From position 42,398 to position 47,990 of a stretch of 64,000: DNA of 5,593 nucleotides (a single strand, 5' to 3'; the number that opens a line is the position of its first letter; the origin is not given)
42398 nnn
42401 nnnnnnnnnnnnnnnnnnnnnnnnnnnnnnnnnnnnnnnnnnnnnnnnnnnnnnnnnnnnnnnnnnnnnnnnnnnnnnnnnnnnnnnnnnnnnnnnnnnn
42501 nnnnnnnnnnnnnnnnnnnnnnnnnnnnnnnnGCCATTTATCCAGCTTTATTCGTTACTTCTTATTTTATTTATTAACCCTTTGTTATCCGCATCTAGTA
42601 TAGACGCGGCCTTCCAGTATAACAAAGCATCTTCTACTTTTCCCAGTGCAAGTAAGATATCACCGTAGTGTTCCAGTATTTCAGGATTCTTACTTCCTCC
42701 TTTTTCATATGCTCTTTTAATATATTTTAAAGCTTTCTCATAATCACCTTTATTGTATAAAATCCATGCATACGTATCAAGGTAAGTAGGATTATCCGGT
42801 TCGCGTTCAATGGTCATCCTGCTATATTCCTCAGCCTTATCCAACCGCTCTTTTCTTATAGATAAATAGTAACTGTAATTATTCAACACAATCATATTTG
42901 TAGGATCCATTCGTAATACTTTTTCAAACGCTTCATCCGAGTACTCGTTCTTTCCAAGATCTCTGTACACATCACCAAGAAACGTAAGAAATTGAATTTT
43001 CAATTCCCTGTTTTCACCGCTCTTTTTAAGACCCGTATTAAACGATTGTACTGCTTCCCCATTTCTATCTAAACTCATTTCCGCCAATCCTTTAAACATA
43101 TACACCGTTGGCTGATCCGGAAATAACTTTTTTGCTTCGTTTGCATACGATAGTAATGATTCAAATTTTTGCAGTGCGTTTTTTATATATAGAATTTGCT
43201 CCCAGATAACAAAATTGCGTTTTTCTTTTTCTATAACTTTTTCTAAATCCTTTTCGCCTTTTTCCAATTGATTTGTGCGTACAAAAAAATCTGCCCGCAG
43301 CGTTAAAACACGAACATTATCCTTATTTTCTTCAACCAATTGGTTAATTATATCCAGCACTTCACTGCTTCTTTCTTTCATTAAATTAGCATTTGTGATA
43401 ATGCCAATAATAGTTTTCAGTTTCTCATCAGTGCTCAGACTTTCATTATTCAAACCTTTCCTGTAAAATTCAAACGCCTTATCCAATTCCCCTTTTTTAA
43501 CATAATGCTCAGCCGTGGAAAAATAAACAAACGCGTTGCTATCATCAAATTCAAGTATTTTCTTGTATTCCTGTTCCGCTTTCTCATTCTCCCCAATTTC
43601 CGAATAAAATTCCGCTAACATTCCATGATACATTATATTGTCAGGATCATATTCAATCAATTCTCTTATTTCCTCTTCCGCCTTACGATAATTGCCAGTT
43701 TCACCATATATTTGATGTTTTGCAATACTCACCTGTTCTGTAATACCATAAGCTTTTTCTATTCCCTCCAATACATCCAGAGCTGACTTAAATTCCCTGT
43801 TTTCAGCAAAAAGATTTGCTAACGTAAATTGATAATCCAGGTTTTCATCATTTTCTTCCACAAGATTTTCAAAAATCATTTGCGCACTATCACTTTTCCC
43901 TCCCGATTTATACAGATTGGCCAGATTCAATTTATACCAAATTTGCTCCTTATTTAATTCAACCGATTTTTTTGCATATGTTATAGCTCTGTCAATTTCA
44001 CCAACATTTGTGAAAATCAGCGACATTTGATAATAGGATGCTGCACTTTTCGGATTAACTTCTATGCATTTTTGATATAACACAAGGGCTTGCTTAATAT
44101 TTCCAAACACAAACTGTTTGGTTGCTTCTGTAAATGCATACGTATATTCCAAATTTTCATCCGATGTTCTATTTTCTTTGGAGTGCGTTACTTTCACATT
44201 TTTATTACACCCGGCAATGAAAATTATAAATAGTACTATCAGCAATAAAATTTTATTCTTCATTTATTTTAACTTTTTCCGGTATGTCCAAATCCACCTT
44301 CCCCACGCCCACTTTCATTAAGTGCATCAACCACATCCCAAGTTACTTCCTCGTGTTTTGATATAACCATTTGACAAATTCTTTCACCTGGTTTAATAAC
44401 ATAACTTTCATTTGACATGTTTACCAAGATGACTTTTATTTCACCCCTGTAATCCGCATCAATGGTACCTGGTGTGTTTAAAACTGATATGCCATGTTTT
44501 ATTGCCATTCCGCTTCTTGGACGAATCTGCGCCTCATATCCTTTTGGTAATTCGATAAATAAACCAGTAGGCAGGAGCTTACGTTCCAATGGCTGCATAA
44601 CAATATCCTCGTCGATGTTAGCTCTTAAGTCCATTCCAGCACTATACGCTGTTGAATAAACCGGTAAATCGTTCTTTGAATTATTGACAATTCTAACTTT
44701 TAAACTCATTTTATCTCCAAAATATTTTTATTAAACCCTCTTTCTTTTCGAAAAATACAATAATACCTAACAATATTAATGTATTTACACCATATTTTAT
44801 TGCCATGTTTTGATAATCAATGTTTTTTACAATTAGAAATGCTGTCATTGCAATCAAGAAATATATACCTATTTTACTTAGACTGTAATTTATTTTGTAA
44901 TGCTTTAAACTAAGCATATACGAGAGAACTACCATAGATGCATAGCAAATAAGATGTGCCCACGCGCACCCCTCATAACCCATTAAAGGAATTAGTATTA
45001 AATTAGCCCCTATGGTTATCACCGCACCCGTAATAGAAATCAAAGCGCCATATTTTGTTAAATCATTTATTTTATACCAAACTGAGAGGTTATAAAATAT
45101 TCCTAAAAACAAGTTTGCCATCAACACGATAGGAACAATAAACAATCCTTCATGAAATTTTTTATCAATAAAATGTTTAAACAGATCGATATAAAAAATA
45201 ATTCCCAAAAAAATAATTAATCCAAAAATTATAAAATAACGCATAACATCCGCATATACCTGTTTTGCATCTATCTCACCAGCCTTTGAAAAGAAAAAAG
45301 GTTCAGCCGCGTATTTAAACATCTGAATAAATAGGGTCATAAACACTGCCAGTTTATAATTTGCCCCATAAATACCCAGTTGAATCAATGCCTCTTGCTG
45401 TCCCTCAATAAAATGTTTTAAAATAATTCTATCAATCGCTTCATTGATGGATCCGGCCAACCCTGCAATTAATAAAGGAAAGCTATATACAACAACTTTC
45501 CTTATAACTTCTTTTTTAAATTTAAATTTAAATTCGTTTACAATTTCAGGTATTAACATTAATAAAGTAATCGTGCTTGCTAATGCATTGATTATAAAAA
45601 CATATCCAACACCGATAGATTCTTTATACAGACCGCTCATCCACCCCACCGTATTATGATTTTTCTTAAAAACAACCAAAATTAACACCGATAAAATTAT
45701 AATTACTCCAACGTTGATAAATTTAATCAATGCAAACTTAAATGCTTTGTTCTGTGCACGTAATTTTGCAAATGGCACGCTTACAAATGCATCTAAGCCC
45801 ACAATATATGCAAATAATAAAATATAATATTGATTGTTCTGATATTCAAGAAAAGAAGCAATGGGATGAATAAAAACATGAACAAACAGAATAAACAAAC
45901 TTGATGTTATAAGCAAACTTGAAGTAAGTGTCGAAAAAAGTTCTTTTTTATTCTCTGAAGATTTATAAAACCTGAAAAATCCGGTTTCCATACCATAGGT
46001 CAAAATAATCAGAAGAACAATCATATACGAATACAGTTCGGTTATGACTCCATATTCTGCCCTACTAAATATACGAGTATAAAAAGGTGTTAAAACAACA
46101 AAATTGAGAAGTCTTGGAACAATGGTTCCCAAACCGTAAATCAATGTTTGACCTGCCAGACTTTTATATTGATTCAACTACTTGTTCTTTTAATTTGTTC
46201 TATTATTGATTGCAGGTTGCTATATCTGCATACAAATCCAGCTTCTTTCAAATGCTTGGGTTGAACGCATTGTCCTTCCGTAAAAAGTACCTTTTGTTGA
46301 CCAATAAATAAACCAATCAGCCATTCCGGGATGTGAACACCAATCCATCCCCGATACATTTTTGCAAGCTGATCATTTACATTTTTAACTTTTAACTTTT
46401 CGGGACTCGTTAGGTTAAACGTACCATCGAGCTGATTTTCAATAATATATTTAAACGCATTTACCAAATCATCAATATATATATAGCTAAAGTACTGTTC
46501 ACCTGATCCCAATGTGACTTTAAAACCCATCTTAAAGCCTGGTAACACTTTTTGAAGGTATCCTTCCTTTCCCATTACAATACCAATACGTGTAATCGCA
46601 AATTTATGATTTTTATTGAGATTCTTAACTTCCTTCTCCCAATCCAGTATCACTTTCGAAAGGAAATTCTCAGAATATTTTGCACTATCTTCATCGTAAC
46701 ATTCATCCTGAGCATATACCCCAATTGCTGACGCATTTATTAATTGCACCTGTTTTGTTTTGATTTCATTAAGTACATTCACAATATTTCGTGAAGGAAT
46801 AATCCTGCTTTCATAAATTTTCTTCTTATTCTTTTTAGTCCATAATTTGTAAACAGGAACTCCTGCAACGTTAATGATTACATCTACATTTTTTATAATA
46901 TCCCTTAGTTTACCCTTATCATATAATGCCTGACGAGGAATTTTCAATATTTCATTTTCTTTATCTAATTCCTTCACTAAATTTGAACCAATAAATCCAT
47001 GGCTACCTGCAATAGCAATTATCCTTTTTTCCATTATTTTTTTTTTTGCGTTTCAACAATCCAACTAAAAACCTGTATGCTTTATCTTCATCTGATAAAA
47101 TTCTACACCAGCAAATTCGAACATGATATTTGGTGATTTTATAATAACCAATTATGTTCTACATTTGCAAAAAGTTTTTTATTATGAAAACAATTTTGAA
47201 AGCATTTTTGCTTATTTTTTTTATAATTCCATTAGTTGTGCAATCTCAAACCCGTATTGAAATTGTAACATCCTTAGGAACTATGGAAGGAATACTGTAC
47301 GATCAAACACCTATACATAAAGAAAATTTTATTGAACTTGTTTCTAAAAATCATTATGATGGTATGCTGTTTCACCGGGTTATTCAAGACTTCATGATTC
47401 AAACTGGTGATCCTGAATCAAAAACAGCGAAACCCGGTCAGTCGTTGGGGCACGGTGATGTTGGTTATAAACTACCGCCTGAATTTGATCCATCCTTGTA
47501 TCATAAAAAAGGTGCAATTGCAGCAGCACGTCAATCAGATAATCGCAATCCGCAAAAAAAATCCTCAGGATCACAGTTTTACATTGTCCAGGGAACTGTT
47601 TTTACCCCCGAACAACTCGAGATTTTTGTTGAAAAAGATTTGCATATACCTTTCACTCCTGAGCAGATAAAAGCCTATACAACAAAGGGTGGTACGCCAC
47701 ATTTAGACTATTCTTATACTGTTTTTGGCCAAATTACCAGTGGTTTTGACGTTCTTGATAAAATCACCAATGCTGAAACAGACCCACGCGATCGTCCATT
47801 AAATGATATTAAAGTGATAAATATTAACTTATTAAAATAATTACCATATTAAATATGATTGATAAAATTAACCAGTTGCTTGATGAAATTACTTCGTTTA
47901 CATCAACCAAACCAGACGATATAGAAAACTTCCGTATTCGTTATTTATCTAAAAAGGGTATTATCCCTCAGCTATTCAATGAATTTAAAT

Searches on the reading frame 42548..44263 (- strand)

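Call 7: search_protein_families(library=ncbifam, proteins=[window:42548-44263:-])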
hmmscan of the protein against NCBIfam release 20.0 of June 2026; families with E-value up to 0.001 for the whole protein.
window:42548-44263:- (571 aa): 30 families (the best 25 are shown)
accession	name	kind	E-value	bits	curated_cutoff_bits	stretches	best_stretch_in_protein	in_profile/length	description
TIGR02917.1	PEP_TPR_lipo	equivalog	2.4e-50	171.3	312.2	3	47-246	608-806/899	XrtA/PEP-CTERM system TPR-repeat protein PrsT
TIGR02521.1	type_IV_pilW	equivalog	1.3e-31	110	154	4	180-244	35-99/234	type IV pilus biogenesis/stability protein PilW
NF040959.1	MamA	equivalog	1.2e-30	106.5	200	3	55-240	16-203/204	magnetosome protein MamA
NF008757.0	PRK11788.1-5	equivalog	7.9e-19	68.1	363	1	7-239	5-243/388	lipopolysaccharide assembly protein LapB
TIGR02552.1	LcrH_SycD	equivalog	1.9e-18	66.5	104.8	1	188-266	30-108/136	SycD/LcrH family type III secretion system chaperone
TIGR03939.1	PGA_TPR_OMP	equivalog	3.1e-16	58.8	366.65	2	53-265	249-484/800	poly-beta-1,6 N-acetyl-D-glucosamine export porin PgaA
TIGR00990.1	3a0801s09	subfamily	1.5e-15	56.8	757.25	1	291-418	371-500/615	mitochondrial import receptor subunit TOM70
NF033920.0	C39_PA2778_fam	equivalog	2e-15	56.9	150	0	186-271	166-251/255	PA2778 family cysteine peptidase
NF052415.1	T3SS_chap_SctY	equivalog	1.3e-14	54.6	70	0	466-546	14-96/106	type III secretion apparatus assembly chaperone SctY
NF033758.1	gliding_GltE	equivalog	4.6e-12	45.6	225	1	54-270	134-351/411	adventurous gliding motility TPR repeat lipoprotein GltE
NF053607.1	CHU_0125_OmpA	equivalog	7.4e-12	44.6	620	1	1-140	1-119/639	CHU_0125 family OmpA-like outer membrane integrity protein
NF033762.1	social_mot_Tgl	equivalog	7.5e-12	45.1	225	1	9-137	9-129/252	social motility TPR repeat lipoprotein Tgl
NF052400.1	M48_BAM_BepA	equivalog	8.2e-12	44.6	570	0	445-521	293-370/483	beta-barrel assembly-enhancing protease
NF047371.1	FlcA_CTERM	equivalog_domain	8.8e-12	44.3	300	2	147-560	160-541/646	periplasmic flagellar collar protein FlcA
TIGR00540.1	TPR_hemY_coli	hypoth_equivalog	1.6e-11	43.6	142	1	108-235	261-384/385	heme biosynthesis-associated TPR protein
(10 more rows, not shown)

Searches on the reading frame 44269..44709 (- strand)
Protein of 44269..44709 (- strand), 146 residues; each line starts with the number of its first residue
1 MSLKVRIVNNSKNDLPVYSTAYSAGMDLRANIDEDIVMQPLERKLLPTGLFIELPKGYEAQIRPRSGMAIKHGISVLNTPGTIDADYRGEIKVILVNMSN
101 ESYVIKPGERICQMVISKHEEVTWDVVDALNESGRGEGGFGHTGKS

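Call 42: search_protein_families(library=ncbifam, proteins=[window:44269-44709:-], max_evalue=1e-10)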
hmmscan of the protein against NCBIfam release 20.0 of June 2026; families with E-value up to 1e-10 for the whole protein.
window:44269-44709:- (146 aa): 4 families
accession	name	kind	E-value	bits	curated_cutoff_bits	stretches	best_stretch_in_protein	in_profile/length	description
NF001862.0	PRK00601.1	equivalog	2.1e-59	199.4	103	1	8-145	11-149/150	dUTP diphosphatase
TIGR00576.1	dut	superfamily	3.3e-52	176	102.55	1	9-145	7-143/143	dUTP diphosphatase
NF010561.0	PRK13956.1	equivalog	5.4e-14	52.2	223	1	11-145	14-147/147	dUTP diphosphatase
TIGR02274.1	dCTP_deam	equivalog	1.5e-11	44.3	92.8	1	25-121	61-156/180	dCTP deaminase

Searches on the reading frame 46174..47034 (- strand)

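Call 8: search_protein_families(library=ncbifam, proteins=[window:46174-47034:-], max_evalue=0.00001)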
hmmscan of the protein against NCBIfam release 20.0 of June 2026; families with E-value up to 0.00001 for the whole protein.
window:46174-47034:- (286 aa): 4 families
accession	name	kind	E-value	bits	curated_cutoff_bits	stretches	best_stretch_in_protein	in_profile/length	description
TIGR01777.1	yfcH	hypoth_equivalog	1.4e-63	215.2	207.35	1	6-276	1-290/292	TIGR01777 family oxidoreductase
NF050030.1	thlkprotThyD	equivalog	3.2e-54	184.2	400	1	39-281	58-304/305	thylakoid membrane protein ThyD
TIGR02197.1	heptose_epim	equivalog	9.5e-08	31.6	274.6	0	6-28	1-23/316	ADP-glyceromanno-heptose 6-epimerase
NF047837.1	UDPAcbARedWbcJ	equivalog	6.6e-07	28.6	500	1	6-225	3-213/372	UDP-2-acetamido-2,6-beta-L-arabino-hexul-4-ose reductase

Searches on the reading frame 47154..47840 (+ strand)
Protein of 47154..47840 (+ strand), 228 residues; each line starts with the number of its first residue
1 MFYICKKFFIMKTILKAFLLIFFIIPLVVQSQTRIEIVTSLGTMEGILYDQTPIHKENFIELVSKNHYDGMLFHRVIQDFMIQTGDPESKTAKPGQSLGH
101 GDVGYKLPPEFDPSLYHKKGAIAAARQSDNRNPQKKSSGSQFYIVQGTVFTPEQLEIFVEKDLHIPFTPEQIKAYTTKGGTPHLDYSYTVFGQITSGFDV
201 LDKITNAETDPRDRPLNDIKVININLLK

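Call 8: search_protein_families(library=ncbifam, proteins=[window:47154-47840:+], max_evalue=0.00001)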
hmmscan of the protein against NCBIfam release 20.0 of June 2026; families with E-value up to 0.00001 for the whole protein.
window:47154-47840:+ (228 aa): 2 families
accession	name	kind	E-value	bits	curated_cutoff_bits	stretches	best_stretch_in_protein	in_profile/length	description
NF008151.0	PRK10903.1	equivalog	9.7e-19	67.6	308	1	27-144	23-129/190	peptidylprolyl isomerase A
NF008057.0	PRK10791.1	equivalog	1.6e-11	44.3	297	1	49-144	17-100/164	peptidylprolyl isomerase B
